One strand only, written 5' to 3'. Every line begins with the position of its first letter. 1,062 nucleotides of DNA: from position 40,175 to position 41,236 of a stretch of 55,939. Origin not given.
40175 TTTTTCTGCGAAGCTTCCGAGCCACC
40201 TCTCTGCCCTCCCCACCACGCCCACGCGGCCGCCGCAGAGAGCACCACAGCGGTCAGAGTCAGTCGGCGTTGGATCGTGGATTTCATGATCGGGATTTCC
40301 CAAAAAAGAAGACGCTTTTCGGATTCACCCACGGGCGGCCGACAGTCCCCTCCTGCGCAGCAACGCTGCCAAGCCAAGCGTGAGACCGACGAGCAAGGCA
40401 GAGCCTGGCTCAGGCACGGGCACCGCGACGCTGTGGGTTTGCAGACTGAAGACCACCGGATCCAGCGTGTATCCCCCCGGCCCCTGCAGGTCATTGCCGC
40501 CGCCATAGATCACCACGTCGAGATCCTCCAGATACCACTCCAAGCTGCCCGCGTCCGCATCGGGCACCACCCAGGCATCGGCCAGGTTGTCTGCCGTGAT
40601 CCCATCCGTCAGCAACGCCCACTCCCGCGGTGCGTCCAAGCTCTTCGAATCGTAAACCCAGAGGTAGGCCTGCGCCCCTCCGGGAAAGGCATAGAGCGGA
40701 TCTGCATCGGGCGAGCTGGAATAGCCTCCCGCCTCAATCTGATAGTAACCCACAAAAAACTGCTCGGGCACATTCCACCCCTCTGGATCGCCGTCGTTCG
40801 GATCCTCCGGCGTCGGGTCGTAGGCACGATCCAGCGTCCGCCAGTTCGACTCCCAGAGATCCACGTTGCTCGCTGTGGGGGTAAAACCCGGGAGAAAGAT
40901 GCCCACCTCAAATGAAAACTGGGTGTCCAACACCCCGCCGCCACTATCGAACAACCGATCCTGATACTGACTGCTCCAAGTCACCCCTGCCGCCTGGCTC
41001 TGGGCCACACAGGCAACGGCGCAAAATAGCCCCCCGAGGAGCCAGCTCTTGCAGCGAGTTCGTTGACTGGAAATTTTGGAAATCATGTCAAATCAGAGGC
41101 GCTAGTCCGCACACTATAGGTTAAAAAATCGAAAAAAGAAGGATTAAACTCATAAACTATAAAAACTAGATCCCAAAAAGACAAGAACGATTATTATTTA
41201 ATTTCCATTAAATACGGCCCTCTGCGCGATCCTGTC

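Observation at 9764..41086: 31-kb five-gene operon led by a PEP-CTERM protein, encoding about 10,400 aa of GEVED / Ig-like / SdrD-B repeat surface proteins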

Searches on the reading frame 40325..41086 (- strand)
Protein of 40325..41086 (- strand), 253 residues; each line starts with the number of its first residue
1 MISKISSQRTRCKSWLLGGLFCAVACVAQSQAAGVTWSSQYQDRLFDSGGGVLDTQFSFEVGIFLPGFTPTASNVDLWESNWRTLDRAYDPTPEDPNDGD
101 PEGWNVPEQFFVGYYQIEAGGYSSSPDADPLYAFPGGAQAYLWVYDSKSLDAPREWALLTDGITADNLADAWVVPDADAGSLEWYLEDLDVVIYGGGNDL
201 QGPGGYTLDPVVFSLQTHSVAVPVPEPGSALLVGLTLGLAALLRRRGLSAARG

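Call 4: search_protein_families(library=pfam, proteins=[window:40325-41086:-], max_evalue=0.01)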
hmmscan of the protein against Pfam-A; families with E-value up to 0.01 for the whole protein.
window:40325-41086:- (253 aa): 1 family
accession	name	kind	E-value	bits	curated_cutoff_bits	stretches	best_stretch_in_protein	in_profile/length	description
PF07589.16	PEP-CTERM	-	0.0012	19.3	20.7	1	223-246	1-23/24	PEP-CTERM motif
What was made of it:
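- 40325..40420 (-): PEP-CTERM tripartite signal of g1 (VPEP, hydrophobic helix, RRRG; residues 223-253). PF07589 scores 19.3 bits, below its cut-off of 20.7 (call 4).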

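Call 9: search_protein_families(library=ncbifam, proteins=[window:40325-41086:-], max_evalue=0.01)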
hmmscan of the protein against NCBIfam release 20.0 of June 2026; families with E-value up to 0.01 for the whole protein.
window:40325-41086:- (253 aa): 5 families
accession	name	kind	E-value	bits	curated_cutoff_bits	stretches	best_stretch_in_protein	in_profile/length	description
NF038129.1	PEP_NF038129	equivalog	0.00016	21.6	65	1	216-246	163-193/194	NF038129 family PEP-CTERM protein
NF041927.1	Xrt_dep_XDP1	equivalog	0.00063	19.8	125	1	208-246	203-241/242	exosortase-dependent surface protein XDP1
TIGR02595.1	PEP_CTERM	domain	0.00079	20.1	16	1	224-246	1-23/24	PEP-CTERM sorting domain-containing protein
NF041538.1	PEP_EDSA_1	subfamily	0.0031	17.2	100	1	219-246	279-306/307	EDSAP-1 family PEP-CTERM protein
NF038124.1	PEP_CTERM_TLD_A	exception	0.0042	16.7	100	0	212-246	200-233/235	PEP_CTERM-anchored TLD domain-containing protein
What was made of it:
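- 40325..40420 (-): TIGR02595 scores 20.1 bits, above the cut-off of 16 (call 9).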

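Call 10: find_homologous_proteins(query=window:40325-41086:-)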
Query window:40325-41086:- (253 aa): 54 proteins with E <= 0.001 among 4078 candidates.
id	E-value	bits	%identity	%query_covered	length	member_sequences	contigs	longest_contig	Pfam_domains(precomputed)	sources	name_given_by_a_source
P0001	3.0e-169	579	100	100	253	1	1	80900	-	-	-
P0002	2.0e-63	232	49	92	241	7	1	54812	-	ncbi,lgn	-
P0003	9.9e-61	223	48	96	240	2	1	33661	-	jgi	-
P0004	1.3e-60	223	50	84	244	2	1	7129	-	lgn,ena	-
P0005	4.0e-60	221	48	91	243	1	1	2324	-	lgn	-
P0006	4.6e-60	221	45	96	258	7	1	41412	-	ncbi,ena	-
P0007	4.5e-59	218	49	90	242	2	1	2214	-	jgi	jgi:hypothetical protein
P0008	8.9e-59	217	52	86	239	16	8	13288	-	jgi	jgi:hypothetical protein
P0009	1.2e-58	216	50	89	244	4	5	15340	-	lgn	-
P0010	1.5e-58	216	48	89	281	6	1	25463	-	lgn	-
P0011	6.9e-58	214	47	90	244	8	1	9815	-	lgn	-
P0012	4.2e-57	211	52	84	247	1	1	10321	-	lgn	-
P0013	4.5e-57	211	52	83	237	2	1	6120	-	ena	-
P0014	5.1e-57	211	46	92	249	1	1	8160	-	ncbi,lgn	-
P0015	5.1e-57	211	48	92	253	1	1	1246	PF07589.17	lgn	-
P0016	1.2e-56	210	48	86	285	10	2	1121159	-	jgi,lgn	jgi:hypothetical protein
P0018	8.7e-56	207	48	91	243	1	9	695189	-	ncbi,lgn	ncbi:MAG: PEP-CTERM sorting domain-containing protein [Verrucomicrobiaceae bacterium]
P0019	1.9e-55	206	45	95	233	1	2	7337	PF07589.17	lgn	-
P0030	4.5e-51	192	47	85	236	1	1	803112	-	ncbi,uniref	ncbi:PEP-CTERM sorting domain-containing protein [Prosthecobacter sp.]|uniref:PEP-CTERM sorting doma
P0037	7.5e-47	178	43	87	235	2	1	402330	-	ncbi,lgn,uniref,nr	ncbi:hypothetical protein [Prosthecobacter vanneervenii]|uniref:PEP-CTERM protein-sorting domain-con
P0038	1.0e-46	177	44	87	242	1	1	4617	PF07589.17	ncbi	-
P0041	7.4e-44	168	42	89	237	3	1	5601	PF07589.17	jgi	jgi:hypothetical protein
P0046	3.6e-35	139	40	86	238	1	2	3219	PF07589.17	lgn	-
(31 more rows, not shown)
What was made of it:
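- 40325..41086 (-): g1: a 253-aa G1fam protein made of a signal peptide, a Trp-rich beta-sandwich of about 190 aa and a PEP-CTERM sorting signal. 54 homologues at 35-52% identity, all from Verrucomicrobiota (call 10).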

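Call 12: find_encoding_contigs(protein=P0037, flank=10000, max_places=2)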
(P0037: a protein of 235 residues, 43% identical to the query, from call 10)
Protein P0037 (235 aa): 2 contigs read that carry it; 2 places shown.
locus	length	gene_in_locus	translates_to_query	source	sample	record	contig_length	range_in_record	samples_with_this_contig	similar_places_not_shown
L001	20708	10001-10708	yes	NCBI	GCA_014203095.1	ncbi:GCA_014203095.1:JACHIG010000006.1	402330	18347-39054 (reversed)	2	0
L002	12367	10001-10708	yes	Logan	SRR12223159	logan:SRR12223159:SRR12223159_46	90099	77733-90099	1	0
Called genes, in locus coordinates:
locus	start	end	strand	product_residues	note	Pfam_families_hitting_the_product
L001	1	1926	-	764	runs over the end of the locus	PF00141:peroxidase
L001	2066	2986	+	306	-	PF00126:HTH_1, PF03466:LysR_substrate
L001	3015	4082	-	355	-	PF04245:NA37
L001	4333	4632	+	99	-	-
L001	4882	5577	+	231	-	-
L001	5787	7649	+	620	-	PF08447:PAS_3, PF00989:PAS, PF08448:PAS_4, PF13426:PAS_9 (weak), PF00989:PAS (weak), PF08448:PAS_4, PF07730:HisKA_3, PF02518:HATPase_c, +2 more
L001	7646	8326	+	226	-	PF00072:Response_reg, PF00196:GerE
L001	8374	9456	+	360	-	PF01728:FtsJ (weak)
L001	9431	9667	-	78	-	-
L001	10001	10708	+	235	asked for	-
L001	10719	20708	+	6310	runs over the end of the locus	PF20009:GEVED, PF05345:He_PIG, PF20009:GEVED, PF17210:SdrD_B, PF05345:He_PIG, PF20009:GEVED, PF05345:He_PIG, PF20009:GEVED, +2 more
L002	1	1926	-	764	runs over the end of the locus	PF00141:peroxidase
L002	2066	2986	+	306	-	PF00126:HTH_1, PF03466:LysR_substrate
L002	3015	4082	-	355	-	PF04245:NA37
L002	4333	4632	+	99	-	-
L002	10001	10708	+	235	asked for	-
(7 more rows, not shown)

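Call 13: find_encoding_contigs(protein=P0030, flank=10000, max_places=2)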
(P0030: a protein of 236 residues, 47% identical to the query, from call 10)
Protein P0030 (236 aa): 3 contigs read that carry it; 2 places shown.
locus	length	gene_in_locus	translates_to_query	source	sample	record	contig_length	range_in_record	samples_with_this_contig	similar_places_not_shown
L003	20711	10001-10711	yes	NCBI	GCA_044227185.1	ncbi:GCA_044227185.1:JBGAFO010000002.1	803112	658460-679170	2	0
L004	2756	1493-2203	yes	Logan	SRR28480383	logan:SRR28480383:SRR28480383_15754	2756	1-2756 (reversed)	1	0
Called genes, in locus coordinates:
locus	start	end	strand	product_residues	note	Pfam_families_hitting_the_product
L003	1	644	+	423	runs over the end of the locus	-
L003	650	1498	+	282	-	PF13489:Methyltransf_23, PF08241:Methyltransf_11, PF08242:Methyltransf_12, PF13649:Methyltransf_25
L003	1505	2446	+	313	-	PF00704:Glyco_hydro_18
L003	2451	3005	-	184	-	PF01253:SUI1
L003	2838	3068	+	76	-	PF03693:ParD_antitoxin (weak)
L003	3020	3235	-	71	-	-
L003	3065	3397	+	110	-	PF05016:ParE_toxin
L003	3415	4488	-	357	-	PF04245:NA37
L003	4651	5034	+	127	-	PF11154:DUF2934 (weak)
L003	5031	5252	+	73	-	-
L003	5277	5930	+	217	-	-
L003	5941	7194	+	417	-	PF00989:PAS (weak), PF08448:PAS_4, PF07730:HisKA_3, PF02518:HATPase_c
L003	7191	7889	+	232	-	PF00072:Response_reg, PF00196:GerE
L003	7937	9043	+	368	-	PF01728:FtsJ (weak)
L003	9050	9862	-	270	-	-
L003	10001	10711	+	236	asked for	-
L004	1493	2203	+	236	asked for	-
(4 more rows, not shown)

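Call 14: find_encoding_contigs(protein=P0016, flank=10000, max_places=2)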
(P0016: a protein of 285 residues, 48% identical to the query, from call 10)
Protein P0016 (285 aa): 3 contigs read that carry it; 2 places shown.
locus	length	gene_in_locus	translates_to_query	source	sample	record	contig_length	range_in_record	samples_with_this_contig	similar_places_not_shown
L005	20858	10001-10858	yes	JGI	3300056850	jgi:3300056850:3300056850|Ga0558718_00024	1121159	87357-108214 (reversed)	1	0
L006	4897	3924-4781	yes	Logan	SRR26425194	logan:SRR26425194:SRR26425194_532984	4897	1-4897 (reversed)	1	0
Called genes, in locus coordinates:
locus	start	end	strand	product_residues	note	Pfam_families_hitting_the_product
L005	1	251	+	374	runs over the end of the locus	PF01571:GCV_T, PF08669:GCV_T_C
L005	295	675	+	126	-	PF01597:GCV_H, PF00364:Biotin_lipoyl (weak)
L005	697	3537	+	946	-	PF02347:GDC-P, PF00266:Aminotran_5 (faint), PF02347:GDC-P, PF01212:Beta_elim_lyase (weak), PF21478:GcvP2_C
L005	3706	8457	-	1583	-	PF00041:fn3 (weak), PF05345:He_PIG, PF00160:Pro_isomerase, PF13927:Ig_3 (weak), PF00047:ig (faint), PF07679:I-set, PF13927:Ig_3, PF05345:He_PIG, +1 more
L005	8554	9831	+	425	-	PF01839:FG-GAP (faint), PF13517:FG-GAP_3 (weak), PF22301:AUDH_beta_propeller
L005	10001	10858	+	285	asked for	-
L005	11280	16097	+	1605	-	PF20009:GEVED, PF17210:SdrD_B, PF05345:He_PIG, PF20009:GEVED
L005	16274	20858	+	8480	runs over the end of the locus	-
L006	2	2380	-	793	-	?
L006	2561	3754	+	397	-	PF01839:FG-GAP (faint), PF13517:FG-GAP_3 (weak), PF22301:AUDH_beta_propeller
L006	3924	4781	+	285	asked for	-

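Call 17: find_encoding_contigs(protein=P0018, flank=10000, max_places=1)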
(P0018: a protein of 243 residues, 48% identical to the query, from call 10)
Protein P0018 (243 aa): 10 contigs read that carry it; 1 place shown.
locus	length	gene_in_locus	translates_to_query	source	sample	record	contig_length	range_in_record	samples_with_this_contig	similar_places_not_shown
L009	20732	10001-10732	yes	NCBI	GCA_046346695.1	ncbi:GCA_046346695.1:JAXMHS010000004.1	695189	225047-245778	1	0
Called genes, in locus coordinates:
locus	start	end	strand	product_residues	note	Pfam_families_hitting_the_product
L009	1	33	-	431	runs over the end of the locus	PF05448:AXE1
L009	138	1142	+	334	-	PF09992:NAGPA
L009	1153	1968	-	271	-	PF00027:cNMP_binding, PF00498:FHA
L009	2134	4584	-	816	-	PF04151:PPC (weak)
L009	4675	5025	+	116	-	PF00023:Ank (faint), PF12796:Ank_2 (weak), PF13637:Ank_4 (faint), PF13857:Ank_5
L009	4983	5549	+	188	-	-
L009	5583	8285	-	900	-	PF13442:Cytochrome_CBB3 (faint), PF07635:PSCyt1, PF07583:PSCyt2, PF07587:PSD1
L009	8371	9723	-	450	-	PF13360:PQQ_2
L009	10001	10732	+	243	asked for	-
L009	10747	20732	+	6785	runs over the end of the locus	PF20009:GEVED, PF05345:He_PIG, PF20009:GEVED, PF05345:He_PIG, PF20009:GEVED, PF20009:GEVED, PF20009:GEVED, PF20009:GEVED, +9 more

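Call 18: find_encoding_contigs(protein=P0002, flank=10000, max_places=1)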
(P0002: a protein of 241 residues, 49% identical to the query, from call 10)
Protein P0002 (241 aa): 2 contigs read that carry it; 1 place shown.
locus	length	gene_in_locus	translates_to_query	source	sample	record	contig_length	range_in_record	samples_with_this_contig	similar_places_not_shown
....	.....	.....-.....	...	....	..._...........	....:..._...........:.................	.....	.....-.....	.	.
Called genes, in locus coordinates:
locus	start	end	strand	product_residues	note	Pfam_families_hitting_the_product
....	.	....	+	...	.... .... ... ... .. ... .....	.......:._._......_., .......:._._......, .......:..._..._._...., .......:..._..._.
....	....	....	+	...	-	-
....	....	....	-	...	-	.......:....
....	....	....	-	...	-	-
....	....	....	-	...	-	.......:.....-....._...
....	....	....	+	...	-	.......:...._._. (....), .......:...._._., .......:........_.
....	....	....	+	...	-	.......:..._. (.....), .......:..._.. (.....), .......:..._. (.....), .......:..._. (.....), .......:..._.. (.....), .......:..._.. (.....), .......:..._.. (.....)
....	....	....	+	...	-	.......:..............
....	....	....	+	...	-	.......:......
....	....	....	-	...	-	-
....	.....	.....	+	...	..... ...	-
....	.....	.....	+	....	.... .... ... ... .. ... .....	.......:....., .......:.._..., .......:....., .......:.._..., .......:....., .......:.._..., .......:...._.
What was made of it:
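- Five further look-ups gave the same picture (calls 12-14, 17, 18).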

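Call 27: find_related_loci(query=A1, collection=genome_contigs, flank=10000)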
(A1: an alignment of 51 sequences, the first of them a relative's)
Query A1 (253 aa) in genome_contigs; peptide patterns used: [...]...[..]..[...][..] (x = any residue, [..] = any of these).
60 stretches matched a pattern; 50 encode a relative of the query (tblastn E <= 1e-3); 50 distinct loci.
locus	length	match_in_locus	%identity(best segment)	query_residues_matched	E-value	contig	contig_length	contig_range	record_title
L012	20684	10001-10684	50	21-251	3e-63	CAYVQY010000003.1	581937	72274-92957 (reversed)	MAG TPA_asm: uncultured Brevifollis sp. isolate SRP329715_co2_144 genome assembly, contig: NODE_6_length_581937_cov_19.0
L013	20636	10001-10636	52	30-246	4e-62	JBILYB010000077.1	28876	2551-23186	MAG: Prosthecobacter sp. isolate ME2018-11-08GD_3300042940_group8_bin26 Rohwer_bin2789_scaffold_1071_c1, whole genome sh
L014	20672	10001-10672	47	22-250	2e-61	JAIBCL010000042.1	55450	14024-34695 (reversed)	MAG: Verrucomicrobiaceae bacterium isolate SSF29 NODE_10400_length_55450_cov_40.041014, whole genome shotgun sequence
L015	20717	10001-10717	48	6-246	9e-61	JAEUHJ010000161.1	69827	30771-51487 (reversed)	MAG: Verrucomicrobiaceae bacterium isolate new MAG-14 k141_713051, whole genome shotgun sequence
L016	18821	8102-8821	45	7-249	2e-60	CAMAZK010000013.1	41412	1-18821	MAG: Akkermansia muciniphila isolate MiH-14oct19-163 genome assembly, contig: MiH-14oct19-C1568, whole genome shotgun se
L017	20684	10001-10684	48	16-246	1e-58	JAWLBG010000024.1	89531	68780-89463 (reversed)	MAG: Prosthecobacter sp. isolate ABC2.61 ABC2.61.fa-24, whole genome shotgun sequence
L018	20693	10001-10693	48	21-249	1e-58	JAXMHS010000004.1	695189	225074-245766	MAG: Verrucomicrobiaceae bacterium isolate STL-VER10 C2.107.fa-4, whole genome shotgun sequence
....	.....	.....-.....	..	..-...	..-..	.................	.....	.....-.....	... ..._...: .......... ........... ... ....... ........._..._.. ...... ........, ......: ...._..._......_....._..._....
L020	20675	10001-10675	48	17-249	1e-55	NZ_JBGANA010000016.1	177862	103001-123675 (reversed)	MAG: Prosthecobacter sp. isolate MAG_AAO_H125.6 AAOH125-6_opera_contig_374, whole genome shotgun sequence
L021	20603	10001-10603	52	30-235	2e-54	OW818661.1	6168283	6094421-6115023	metagenome genome assembly, chromosome: 1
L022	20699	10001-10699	46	17-253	3e-54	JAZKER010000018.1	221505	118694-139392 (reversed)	MAG: Verrucomicrobiota bacterium isolate DC_HB_02_SPN181219-bin043_1 DCHB02SPN_B043_1_000000000018, whole genome shotgun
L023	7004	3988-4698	44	4-249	3e-54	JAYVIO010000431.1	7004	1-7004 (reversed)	MAG: Verrucomicrobiales bacterium isolate GL51_DN_metabinner_8 GL51_DN_metabinner_8_430, whole genome shotgun sequence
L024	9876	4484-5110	48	25-245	7e-54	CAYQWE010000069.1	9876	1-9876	MAG TPA_asm: uncultured Brevifollis sp. isolate binchicken_co322_209 genome assembly, contig: NODE_8251_length_9876_cov_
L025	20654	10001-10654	46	22-249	1e-53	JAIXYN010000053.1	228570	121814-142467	MAG: Verrucomicrobiaceae bacterium isolate D8_MAG_00016 pond_D8_MAG_00016_000000000018, whole genome shotgun sequence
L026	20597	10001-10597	48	20-229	4e-53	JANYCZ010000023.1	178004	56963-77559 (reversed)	MAG: Verrucomicrobia bacterium isolate 336R_metabinner_34 336R_k141_1800064, whole genome shotgun sequence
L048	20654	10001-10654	40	21-249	1e-38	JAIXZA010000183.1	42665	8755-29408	MAG: Verrucomicrobiaceae bacterium isolate D8_MAG_00034 pond_D8_MAG_00034_000000000028, whole genome shotgun sequence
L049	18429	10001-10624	39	16-234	8e-37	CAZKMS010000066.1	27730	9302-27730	MAG TPA_asm: uncultured Verrucomicrobiaceae bacterium isolate SRP344714_co2_434 genome assembly, contig: NODE_4316_lengt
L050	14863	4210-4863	39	21-249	4e-36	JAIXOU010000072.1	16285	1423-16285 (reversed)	MAG: Verrucomicrobiaceae bacterium isolate C1_MAG_00039 C1_MAG_00039_000000000138, whole genome shotgun sequence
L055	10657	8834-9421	38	30-226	9e-32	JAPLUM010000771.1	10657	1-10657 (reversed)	MAG: Verrucomicrobia bacterium isolate LacPavin_0920_WC57_MAG_55_7 LacPavin_0920_WC57_scaffold_116564, whole genome shot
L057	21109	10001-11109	35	16-245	4e-23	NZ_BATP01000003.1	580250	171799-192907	Haloferula sp. BvORR071, whole genome shotgun sequence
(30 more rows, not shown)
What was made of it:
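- A scan of one genome per GTDB species with the G1fam alignment returned 50 loci, all from Verrucomicrobiota: Prosthecobacter, Brevifollis, Haloferula and MAGs labelled Verrucomicrobiaceae, Akkermansiaceae or Akkermansia (call 27).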

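Call 34: predict_structure(alignment_id=A1)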
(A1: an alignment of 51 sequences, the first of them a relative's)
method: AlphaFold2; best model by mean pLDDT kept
length: 253 residues; sequences in the alignment: 51
mean_pLDDT: 89.1   pTM: 0.78
mean pLDDT of the five models: 89.1, 88.9, 86.5, 86.2, 84.7
residues with pLDDT >= 90: 182; 70-90: 35; 50-70: 34; < 50: 2
segments of 3 or more residues with pLDDT < 50: none
pLDDT, mean of each block of 10 residues (from residue 1): 53 62 70 97 97 96 98 95 96 73 90 97 97 98 95 92 96 98 98 98 95 96 72 92 84 67
secondary structure, 60 per line:
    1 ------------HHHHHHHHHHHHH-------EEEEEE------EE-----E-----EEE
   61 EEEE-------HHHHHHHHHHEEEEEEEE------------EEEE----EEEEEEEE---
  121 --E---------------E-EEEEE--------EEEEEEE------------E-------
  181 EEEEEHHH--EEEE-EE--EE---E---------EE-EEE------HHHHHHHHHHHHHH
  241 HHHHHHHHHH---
elements in order: H13-25 E33-38 E58-64 H72-81 E82-89 E102-105 E110-117 E141-145 E154-160 E181-185 E191-194 E218-220 H227-250
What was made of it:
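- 40325..41086 (-): The AF2 model has pLDDT 89.1 and pTM 0.78 (call 34).
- The model is a compact beta-sandwich (call 34), not a beta-barrel or a TPR-type chaperone.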

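Call 37: fold_search(model_id=the predicted structure, library=pdb)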
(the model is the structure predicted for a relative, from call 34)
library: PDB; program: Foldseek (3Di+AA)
matches with E <= 10: 147; with E <= 0.001: 0
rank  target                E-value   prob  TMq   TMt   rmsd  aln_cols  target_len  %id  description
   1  4rdb                  5.6e-02  0.15  0.19  0.17  10.2       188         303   10  Crystal structure of an immunoreactive 32 kDa antigen PG49 (PG_0181) from Porphyromonas gingivalis W83 at 1.45 A resolut (released 2014-12-03)
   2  5j4m_C                2.0e-01  0.16  0.20  0.20   9.9       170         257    9  Crystal structure of shaft pilin SpaA from Lactobacillus rhamnosus GG - E269A/D295N double mutant (released 2016-07-20)
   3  1b90                  3.5e-01  0.30  0.25  0.14   9.9       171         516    6  BACILLUS CEREUS BETA-AMYLASE APO FORM (released 1999-03-15)
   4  5dhm_C                4.5e-01  0.10  0.22  0.21   8.9       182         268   10  Crystal structure of the fimbrial protein Mfa4 from Porphyromonas gingivalis (released 2016-04-06)
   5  7cn4_A                5.0e-01  0.03  0.13  0.04  17.1       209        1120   10  Cryo-EM structure of bat RaTG13 spike glycoprotein (released 2021-03-03)
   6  9d94_Ji               5.7e-01  0.06  0.16  0.15  15.2       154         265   12  Mycobacteriophage Bxb1 portal and connector assembly - Composite map and model (released 2024-09-25)
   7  6yoa_B                6.4e-01  0.06  0.18  0.27   9.9       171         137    6  Lig v 1 structure and the inflammatory response to the Ole e 1 protein family (released 2020-05-13)
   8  8gsr_B                7.2e-01  0.02  0.11  0.10  16.7       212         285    9  Crystal structure of L-2,4-diketo-3-deoxyrhamnonate hydrolase from Sphingomonas sp. (apo-form) (released 2023-02-08)
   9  7bre_A                8.1e-01  0.03  0.15  0.17  15.3       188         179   10  The crystal structure of MLL2 in complex with ASH2L and RBBP5 (released 2020-07-22)
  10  1ven                  8.6e-01  0.23  0.26  0.14  10.2       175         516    7  Crystal Structure Analysis of Y164E/maltose of Bacilus cereus Beta-amylase at pH 4.6 (released 2005-05-24)
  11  8gst_B                8.6e-01  0.04  0.11  0.10  12.6       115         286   13  Crystal structure of L-2,4-diketo-3-deoxyrhamnonate hydrolase from Sphingomonas sp. (pyruvate bound-form) (released 2023-02-08)
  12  8wrm_G                9.1e-01  0.01  0.10  0.04  18.8       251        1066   14  XBB.1.5 spike protein in complex with ACE2 (released 2023-12-06)
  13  5dhm_D                9.6e-01  0.08  0.22  0.21   8.7       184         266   10  Crystal structure of the fimbrial protein Mfa4 from Porphyromonas gingivalis (released 2016-04-06)
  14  6pec_H                9.6e-01  0.06  0.18  0.20  11.0       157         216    8  Vaccine-elicited NHP FP-targeting antibody DF2F-e.01 in complex with HIV fusion peptide (residue 512-519) (released 2020-06-24)
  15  8wrm_F                9.6e-01  0.01  0.11  0.04  19.9       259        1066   12  XBB.1.5 spike protein in complex with ACE2 (released 2023-12-06)
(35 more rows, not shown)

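Call 46: search_protein_families(library=ncbifam, proteins=[L048:6189-7793:+, L050:347-2005:+, L055:6308-7912:+, L048:7748-8497:+, L050:2008-2706:+, L016:11800-13296:+, L057:8401-9915:+, L049:8401-9864:+], max_evalue=0.01)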
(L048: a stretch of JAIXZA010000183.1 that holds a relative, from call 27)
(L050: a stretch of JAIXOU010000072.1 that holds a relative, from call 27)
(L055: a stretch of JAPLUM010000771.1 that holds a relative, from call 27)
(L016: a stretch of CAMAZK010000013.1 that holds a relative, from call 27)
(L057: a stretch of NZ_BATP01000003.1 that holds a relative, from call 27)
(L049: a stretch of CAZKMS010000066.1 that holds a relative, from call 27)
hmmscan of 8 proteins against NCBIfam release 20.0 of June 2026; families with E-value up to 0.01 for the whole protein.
L048:6189-7793:+ (534 aa): 1 family
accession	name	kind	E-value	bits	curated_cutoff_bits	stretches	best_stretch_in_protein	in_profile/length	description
TIGR02597.1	TIGR02597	paralog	3.4e-07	29.5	50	1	225-341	33-148/363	TIGR02597 family protein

L050:347-2005:+ (552 aa): 1 family
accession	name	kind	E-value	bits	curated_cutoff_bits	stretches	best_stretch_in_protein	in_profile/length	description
TIGR02597.1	TIGR02597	paralog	7.3e-06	25.2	50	1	243-359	33-148/363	TIGR02597 family protein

L055:6308-7912:+ (534 aa): 1 family
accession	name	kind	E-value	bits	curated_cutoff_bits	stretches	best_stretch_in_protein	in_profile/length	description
TIGR02597.1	TIGR02597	paralog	8.1e-05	21.7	50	0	223-325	33-134/363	TIGR02597 family protein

L048:7748-8497:+ (249 aa): 1 family
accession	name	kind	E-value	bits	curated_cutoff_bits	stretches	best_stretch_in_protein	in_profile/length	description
NF033554.9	floc_PepA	equivalog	0.0034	17.2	80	1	59-239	111-258/261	flocculation-associated PEP-CTERM protein PepA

L050:2008-2706:+ (232 aa): 2 families
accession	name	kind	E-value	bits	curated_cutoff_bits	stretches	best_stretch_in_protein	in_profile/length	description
TIGR02595.1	PEP_CTERM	domain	0.0026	18.5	16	1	201-222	1-22/24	PEP-CTERM sorting domain-containing protein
NF033554.9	floc_PepA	equivalog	0.0037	17.1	80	1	26-222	99-258/261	flocculation-associated PEP-CTERM protein PepA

L016:11800-13296:+ (498 aa): 0 families

L057:8401-9915:+ (504 aa): 1 family
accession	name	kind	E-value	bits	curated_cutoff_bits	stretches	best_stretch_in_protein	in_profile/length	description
TIGR02597.1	TIGR02597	paralog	9.1e-09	34.7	50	1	171-391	10-239/363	TIGR02597 family protein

L049:8401-9864:+ (487 aa): 0 families
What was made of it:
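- On TIGR02597 family: Relatives score 21.7-34.7 bits (call 46).
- Closest known: TIGR02597 family. Same: G5C domains from five of eight sequences tested, g5 included, give consistent weak matches to the first half of this model (21.7-34.7 bits; call 46).
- There are weak NCBIfam hits to floc_PepA (E = 0.003; call 46).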
